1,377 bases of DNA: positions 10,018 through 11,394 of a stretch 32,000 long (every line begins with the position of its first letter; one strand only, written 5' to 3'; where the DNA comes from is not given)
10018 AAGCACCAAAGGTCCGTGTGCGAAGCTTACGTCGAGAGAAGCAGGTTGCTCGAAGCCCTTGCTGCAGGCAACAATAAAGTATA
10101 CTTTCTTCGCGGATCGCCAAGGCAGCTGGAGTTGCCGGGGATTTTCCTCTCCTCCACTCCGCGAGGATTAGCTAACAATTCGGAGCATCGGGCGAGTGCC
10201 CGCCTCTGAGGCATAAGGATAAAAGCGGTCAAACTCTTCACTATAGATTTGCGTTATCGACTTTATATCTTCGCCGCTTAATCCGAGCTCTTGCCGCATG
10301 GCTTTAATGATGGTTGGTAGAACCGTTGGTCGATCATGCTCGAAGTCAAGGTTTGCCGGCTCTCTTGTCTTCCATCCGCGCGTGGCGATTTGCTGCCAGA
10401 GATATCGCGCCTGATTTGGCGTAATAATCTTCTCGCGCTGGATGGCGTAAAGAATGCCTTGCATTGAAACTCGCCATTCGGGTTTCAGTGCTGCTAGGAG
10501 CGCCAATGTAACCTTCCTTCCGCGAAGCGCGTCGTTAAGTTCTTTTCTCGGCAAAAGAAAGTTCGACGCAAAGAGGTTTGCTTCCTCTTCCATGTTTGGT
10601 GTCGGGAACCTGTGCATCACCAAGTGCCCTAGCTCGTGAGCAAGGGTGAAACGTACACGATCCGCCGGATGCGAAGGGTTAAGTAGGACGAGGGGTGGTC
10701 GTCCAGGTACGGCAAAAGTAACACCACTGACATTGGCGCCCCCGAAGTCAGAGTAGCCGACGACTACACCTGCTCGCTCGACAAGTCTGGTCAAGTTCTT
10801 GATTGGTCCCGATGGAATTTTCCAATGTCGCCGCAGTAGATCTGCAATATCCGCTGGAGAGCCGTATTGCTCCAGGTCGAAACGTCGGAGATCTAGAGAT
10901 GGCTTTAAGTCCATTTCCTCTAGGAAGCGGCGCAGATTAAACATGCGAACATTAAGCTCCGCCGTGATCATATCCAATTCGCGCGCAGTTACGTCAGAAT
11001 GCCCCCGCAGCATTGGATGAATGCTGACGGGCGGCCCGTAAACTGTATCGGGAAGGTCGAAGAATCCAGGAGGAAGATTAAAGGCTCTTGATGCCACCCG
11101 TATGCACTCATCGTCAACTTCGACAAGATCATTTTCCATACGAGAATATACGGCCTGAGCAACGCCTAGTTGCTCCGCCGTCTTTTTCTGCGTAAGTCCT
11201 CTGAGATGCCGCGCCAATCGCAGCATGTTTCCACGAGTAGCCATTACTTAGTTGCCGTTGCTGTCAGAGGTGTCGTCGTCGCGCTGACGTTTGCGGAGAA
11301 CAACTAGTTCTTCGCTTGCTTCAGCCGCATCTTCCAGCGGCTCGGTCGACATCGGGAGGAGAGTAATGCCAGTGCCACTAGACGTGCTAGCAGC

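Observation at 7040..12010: Compact low-GC island with two convergent bicistronic operons: candidate defence island at a prophage/tRNA hotspot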

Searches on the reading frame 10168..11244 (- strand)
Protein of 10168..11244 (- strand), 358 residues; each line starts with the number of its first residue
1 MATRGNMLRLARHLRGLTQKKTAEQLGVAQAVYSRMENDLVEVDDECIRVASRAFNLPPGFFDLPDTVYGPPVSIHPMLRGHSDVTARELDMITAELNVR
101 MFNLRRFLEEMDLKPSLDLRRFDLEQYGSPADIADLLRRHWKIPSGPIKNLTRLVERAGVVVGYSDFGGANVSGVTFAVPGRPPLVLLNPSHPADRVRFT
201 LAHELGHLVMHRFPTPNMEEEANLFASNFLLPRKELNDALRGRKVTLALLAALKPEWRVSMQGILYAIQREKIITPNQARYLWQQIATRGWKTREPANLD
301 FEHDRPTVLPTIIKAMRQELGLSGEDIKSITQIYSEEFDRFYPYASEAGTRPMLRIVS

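Call 4: search_protein_families(library=pfam, proteins=[window:10168-11244:-], max_evalue=0.1)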
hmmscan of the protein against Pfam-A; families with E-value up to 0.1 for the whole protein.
window:10168-11244:- (358 aa): 8 families
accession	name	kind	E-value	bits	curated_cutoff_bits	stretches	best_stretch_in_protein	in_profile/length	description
PF06114.19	Peptidase_M78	-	4.2e-21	75.4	22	1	156-267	2-121/123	IrrE N-terminal-like domain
PF01381.28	HTH_3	-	1.1e-08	35.4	23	1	8-61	1-54/55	Helix-turn-helix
PF13560.12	HTH_31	-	2.8e-06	28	27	1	5-58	3-57/64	Helix-turn-helix domain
PF12844.13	HTH_19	-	3.6e-06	27.2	30.2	1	5-39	1-35/64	Helix-turn-helix domain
PF13413.12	HTH_25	-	0.014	15.6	24.6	0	7-39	1-33/62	Helix-turn-helix domain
PF12339.13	DNAJ_related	-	0.031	14.9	25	0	185-231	7-53/127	DNA-J related protein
PF13384.12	HTH_23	-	0.034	14.4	24.6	0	3-29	6-30/50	Homeodomain-like domain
PF13744.12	HTH_37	-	0.053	13.8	27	0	15-39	30-54/80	Helix-turn-helix domain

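Call 5: search_protein_families(library=padloc, proteins=[window:10168-11244:-], max_evalue=0.1)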
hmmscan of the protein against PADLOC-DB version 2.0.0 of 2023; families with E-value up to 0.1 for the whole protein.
window:10168-11244:- (358 aa): 19 families
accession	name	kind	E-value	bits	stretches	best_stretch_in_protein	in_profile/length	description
PDLC03949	RmrA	-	4e-52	175.3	1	6-340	5-331/363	-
PDLC03954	RmrA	-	1.7e-50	170.1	1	5-346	12-365/380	-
PDLC03947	RmrA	-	7.9e-50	167.8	1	6-335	14-354/383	-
PDLC03948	RmrA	-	1.5e-43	147.2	1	5-330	10-348/397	-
PDLC03953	RmrA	-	8.9e-42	141.6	1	2-314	4-324/373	-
PDLC03946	RmrA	-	2.5e-41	139.6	1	7-340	6-333/357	-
PDLC03951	RmrA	-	4.2e-41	139.2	1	6-338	11-352/400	-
PDLC03944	RmrA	-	2e-39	133.8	1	5-327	8-339/384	-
PDLC03952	RmrA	-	3.1e-39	133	1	8-341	27-374/395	-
PDLC03955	RmrA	-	1.5e-34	117.9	1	7-337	24-352/371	-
PDLC03950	RmrA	-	2.1e-34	117.1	1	7-341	6-346/369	-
PDLC03943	RmrA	-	3.4e-34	116.5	1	4-336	3-337/370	-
PDLC03956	RmrA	-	5.4e-34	115.9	1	8-323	13-338/399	-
PDLC03945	RmrA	-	2.1e-30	104.2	1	123-332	135-354/394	-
PDLC04141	capP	-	7.6e-18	62.9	1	139-263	14-145/242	capP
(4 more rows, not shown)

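Call 6: search_protein_families(library=ncbifam, proteins=[window:10168-11244:-], max_evalue=0.1)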
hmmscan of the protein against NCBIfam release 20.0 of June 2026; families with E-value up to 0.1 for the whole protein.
window:10168-11244:- (358 aa): 9 families
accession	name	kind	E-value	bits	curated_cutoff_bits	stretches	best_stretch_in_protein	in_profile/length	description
NF052239.1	antitox_spr1629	equivalog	6e-28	98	335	1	131-333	143-355/377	spr1629 family repressor/antitoxin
TIGR03070.1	couple_hipB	subfamily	0.00011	22.1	71.65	1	5-39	4-38/58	type II toxin-antitoxin system Y4mF family antitoxin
NF007271.0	PRK09726.1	equivalog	0.0022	18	79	1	6-39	15-48/88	type II toxin-antitoxin system antitoxin HipB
TIGR03830.1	CxxCG_CxxCG_HTH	subfamily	0.0045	16.8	61.8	0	8-42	70-104/127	type II TA system antitoxin MqsA family protein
NF041575.1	antitoxPezA_Strep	equivalog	0.01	15.8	290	1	6-57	4-55/158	type II toxin-antitoxin system antitoxin PezA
TIGR02980.1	SigBFG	subfamily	0.021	14.5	234.35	1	10-41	188-219/227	SigB/SigF/SigG family RNA polymerase sigma factor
NF041951.1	phage_RstR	subfamily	0.023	15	80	1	7-40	6-39/108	RstR family transcriptional repressor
TIGR02290.1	M3_fam_3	subfamily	0.059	12.3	561.7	1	179-209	358-387/587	M3 family oligoendopeptidase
TIGR00270.2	TIGR00270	equivalog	0.065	13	110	0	7-49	79-121/159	multiprotein bridging factor aMBF1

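Call 11: search_protein_families(library=phrogs, proteins=[window:10168-11244:-], max_evalue=0.01)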
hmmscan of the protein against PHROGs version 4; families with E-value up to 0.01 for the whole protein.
window:10168-11244:- (358 aa): 15 families
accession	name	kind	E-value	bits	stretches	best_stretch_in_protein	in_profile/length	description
phrog_2439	-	transcription regulation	4.7e-76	257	1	3-340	7-349/367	transcriptional regulator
phrog_87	-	other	6.6e-14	53.2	1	122-245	24-141/227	metallo-protease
phrog_1914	-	unknown function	2.9e-10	41.2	1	186-234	83-145/222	-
phrog_7241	-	transcription regulation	1.1e-05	26.4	1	6-56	64-114/122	transcriptional regulator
phrog_1516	-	unknown function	1.9e-05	25.4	1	114-211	45-101/227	-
phrog_2328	-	transcription regulation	4.5e-05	24.2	1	8-51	20-64/128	transcriptional repressor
phrog_8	-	transcription regulation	4.6e-05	24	1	3-60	76-133/346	transcriptional regulator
phrog_3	-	transcription regulation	0.00021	22.2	1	4-69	89-153/430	transcriptional repressor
phrog_19315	-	unknown function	0.00024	21.2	1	194-239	92-153/348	-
phrog_1373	-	transcription regulation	0.00073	20.6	0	6-56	66-116/166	transcriptional regulator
phrog_6962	-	unknown function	0.0014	19.9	1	5-38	3-36/73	-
phrog_18577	-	unknown function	0.0036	17.5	1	166-210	154-199/332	-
phrog_955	-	DNA, RNA and nucleotide metabolism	0.0059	17.4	0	4-38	25-59/142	HTH DNA binding protein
phrog_4583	-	transcription regulation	0.0082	17.2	0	7-60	14-67/81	transcriptional repressor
phrog_2339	-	DNA, RNA and nucleotide metabolism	0.0092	17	0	8-39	30-61/98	HTH DNA binding protein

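Call 97: search_solved_structures(query=window:10168-11241:-, max_evalue=0.01)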
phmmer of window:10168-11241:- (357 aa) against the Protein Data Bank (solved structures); distinct sequences matched with E-value up to 0.01: 1.
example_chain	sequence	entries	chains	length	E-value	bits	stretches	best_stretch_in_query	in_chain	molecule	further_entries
7t5t_A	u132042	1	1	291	0.0034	19.8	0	173-216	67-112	CapP toxin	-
